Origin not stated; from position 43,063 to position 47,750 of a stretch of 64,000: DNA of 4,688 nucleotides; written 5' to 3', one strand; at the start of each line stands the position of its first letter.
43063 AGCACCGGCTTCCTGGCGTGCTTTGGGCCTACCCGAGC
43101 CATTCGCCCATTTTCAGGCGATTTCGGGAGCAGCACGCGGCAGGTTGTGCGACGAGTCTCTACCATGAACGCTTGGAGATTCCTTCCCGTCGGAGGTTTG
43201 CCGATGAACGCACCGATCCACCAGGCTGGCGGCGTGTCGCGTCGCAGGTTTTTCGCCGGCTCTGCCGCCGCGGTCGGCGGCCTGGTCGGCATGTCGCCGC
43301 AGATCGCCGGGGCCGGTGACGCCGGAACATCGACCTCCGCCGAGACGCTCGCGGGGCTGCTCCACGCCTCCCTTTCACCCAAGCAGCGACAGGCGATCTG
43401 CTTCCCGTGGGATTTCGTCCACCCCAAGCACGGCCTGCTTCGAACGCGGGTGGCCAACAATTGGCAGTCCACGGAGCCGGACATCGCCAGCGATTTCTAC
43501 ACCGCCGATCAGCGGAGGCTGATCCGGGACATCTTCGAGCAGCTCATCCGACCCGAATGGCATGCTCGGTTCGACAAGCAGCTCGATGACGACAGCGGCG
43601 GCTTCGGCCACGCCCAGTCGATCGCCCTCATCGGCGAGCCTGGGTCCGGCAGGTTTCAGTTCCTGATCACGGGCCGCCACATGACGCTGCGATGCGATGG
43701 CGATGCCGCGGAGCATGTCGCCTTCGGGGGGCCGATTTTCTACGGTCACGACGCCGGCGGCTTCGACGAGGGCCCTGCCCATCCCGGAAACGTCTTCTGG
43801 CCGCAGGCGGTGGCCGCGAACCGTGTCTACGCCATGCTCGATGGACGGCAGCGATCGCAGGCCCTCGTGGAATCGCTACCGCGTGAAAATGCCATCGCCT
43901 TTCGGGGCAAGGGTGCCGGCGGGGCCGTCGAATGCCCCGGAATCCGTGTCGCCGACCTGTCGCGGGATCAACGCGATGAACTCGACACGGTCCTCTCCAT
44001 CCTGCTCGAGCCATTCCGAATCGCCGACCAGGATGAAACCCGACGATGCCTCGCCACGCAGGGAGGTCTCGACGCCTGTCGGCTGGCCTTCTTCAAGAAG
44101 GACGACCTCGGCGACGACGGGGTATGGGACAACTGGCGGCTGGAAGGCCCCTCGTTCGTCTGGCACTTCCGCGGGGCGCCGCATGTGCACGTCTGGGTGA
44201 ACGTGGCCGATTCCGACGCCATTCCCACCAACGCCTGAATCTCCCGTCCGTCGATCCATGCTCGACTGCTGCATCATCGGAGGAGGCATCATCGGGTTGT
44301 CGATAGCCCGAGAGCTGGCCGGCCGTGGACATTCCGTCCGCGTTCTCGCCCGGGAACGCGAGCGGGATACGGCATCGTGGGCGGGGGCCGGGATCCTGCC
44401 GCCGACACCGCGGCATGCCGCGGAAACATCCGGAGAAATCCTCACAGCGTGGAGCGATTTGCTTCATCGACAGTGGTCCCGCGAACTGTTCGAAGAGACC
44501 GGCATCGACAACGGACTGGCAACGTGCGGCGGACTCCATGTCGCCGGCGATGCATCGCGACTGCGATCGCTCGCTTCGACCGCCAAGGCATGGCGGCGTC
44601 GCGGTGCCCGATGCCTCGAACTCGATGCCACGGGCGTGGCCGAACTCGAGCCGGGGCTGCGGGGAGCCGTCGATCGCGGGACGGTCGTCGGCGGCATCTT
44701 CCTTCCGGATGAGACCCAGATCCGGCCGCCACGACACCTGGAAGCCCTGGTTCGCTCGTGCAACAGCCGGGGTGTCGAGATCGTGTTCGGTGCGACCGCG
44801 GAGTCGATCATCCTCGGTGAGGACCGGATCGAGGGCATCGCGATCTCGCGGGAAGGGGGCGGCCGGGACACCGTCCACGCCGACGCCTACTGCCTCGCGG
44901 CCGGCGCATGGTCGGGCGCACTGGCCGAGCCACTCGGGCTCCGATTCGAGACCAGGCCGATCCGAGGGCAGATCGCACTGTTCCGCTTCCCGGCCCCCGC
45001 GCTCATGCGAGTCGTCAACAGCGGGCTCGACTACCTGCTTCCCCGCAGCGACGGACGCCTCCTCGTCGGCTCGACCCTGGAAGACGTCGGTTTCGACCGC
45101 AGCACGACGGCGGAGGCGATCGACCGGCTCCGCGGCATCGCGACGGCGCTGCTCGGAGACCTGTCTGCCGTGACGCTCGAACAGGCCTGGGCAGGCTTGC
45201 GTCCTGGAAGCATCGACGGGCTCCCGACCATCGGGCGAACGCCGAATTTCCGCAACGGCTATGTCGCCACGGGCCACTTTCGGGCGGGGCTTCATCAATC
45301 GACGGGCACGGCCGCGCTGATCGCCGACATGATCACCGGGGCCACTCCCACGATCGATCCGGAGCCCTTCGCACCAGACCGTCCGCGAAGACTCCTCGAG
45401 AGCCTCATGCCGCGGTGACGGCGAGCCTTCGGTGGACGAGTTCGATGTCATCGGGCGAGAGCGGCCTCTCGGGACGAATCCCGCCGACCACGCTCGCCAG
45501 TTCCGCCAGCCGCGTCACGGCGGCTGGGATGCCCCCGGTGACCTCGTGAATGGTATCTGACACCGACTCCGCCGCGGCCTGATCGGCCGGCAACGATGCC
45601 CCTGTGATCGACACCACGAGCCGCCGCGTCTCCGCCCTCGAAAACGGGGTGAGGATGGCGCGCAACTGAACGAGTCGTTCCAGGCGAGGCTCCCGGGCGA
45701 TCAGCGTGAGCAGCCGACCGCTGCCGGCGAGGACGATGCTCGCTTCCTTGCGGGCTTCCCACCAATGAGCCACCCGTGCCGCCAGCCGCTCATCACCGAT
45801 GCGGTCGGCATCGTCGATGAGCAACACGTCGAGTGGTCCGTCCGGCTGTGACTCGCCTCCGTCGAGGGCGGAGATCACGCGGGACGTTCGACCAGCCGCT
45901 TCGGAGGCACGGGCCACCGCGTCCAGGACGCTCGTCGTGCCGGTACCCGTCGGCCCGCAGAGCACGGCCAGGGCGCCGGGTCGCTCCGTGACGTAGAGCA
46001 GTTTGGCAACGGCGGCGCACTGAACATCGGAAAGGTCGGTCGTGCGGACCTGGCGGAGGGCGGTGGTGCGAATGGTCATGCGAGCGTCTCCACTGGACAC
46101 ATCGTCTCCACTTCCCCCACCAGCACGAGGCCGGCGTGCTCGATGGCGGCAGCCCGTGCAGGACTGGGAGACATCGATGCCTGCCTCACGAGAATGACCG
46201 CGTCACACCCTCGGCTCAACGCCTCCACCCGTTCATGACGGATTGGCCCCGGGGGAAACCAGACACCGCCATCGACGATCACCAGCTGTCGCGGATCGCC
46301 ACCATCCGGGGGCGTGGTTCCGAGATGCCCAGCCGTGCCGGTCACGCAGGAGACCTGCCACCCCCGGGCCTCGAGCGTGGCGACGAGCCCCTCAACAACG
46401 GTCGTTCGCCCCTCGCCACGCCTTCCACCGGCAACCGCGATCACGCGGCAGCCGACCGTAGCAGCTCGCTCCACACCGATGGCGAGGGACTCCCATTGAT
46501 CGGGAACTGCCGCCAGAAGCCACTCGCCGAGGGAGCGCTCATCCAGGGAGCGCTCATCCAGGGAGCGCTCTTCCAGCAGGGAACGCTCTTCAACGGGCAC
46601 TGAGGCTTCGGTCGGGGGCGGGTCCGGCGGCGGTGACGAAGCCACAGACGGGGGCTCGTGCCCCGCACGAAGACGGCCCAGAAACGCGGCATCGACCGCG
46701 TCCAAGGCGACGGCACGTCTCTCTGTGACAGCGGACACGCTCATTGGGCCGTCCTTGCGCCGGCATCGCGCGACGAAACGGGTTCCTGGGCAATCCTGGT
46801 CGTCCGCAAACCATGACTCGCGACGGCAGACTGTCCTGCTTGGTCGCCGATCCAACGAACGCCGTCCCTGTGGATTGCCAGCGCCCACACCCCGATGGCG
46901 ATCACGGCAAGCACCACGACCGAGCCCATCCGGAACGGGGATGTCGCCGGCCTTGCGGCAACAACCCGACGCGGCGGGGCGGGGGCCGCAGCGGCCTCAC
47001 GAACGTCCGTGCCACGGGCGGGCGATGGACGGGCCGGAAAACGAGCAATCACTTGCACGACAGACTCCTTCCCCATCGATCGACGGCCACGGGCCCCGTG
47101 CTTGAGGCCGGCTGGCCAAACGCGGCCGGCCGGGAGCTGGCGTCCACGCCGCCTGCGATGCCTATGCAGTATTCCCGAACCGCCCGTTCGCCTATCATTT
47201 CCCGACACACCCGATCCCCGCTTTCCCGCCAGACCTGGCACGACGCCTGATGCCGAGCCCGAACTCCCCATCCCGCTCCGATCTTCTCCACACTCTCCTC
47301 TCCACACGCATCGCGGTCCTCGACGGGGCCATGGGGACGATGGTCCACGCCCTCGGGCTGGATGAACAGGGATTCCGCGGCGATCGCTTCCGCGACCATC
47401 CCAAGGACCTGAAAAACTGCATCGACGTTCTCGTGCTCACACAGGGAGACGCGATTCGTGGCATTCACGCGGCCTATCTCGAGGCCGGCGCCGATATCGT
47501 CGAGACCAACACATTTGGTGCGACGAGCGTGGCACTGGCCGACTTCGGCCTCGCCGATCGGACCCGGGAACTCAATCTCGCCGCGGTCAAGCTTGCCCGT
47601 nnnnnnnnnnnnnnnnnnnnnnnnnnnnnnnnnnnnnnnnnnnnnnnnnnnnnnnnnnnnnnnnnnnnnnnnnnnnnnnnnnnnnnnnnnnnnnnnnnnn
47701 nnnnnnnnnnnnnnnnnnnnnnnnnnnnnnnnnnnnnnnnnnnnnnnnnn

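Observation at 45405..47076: Three-gene, ATGA-coupled operon: membrane anchor, BY-kinase/ParA-like protein and ExeA-like AAA protein, both with Lys-less Walker A motifs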

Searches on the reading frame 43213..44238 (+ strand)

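Call 76: search_protein_families(library=pfam, proteins=[window:43213-44238:+], max_evalue=0.001)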
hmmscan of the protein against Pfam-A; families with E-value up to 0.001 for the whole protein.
window:43213-44238:+ (341 aa): 1 family
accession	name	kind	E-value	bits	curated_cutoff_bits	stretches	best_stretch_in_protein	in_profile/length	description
PF12006.13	DUF3500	-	1.3e-09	38.5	27.2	1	46-319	11-270/297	Protein of unknown function (DUF3500)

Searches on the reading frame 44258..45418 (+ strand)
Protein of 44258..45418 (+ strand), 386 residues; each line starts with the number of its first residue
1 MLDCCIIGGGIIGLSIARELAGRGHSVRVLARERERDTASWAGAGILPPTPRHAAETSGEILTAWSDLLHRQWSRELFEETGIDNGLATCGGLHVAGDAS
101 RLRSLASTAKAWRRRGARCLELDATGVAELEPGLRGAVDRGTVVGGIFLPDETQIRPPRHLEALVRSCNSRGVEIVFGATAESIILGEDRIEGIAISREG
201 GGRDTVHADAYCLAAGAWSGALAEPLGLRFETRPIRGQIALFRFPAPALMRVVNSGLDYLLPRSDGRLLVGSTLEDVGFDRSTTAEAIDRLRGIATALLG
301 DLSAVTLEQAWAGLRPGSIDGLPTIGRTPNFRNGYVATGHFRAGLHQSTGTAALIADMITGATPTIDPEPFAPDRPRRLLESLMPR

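Call 76: search_protein_families(library=pfam, proteins=[window:44258-45418:+], max_evalue=0.001)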
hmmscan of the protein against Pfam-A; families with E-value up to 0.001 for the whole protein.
window:44258-45418:+ (386 aa): 6 families
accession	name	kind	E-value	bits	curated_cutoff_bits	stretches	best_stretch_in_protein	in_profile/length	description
PF01266.30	DAO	-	4.2e-68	230.9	27.9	1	3-358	1-353/353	FAD dependent oxidoreductase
PF00890.30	FAD_binding_2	-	1e-08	35.3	20.4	1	3-226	1-212/414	FAD binding domain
PF01494.25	FAD_binding_3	-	3.2e-07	30.3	22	0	3-40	3-40/349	FAD binding domain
PF00070.33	Pyr_redox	-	3.2e-05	24.8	22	0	6-33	4-31/82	Pyridine nucleotide-disulphide oxidoreductase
PF07992.20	Pyr_redox_2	-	0.00016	21.7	26.1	0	4-33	145-174/291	Pyridine nucleotide-disulphide oxidoreductase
PF13450.12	NAD_binding_8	-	0.00042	21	21.9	0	6-30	1-25/68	NAD(P)-binding Rossmann-like domain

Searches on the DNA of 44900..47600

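Call 74: search_rna_families(source=window, start=44900, end=47600, threshold=evalue, max_evalue=1)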
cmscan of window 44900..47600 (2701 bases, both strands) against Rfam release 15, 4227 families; matches with E-value up to 1: 1.
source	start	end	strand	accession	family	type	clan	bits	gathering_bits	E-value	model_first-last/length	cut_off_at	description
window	46406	46462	-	RF03115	KDPG-aldolase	Gene; sRNA;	-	22.6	54.6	0.27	1-88/88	no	KDPG-aldolase RNA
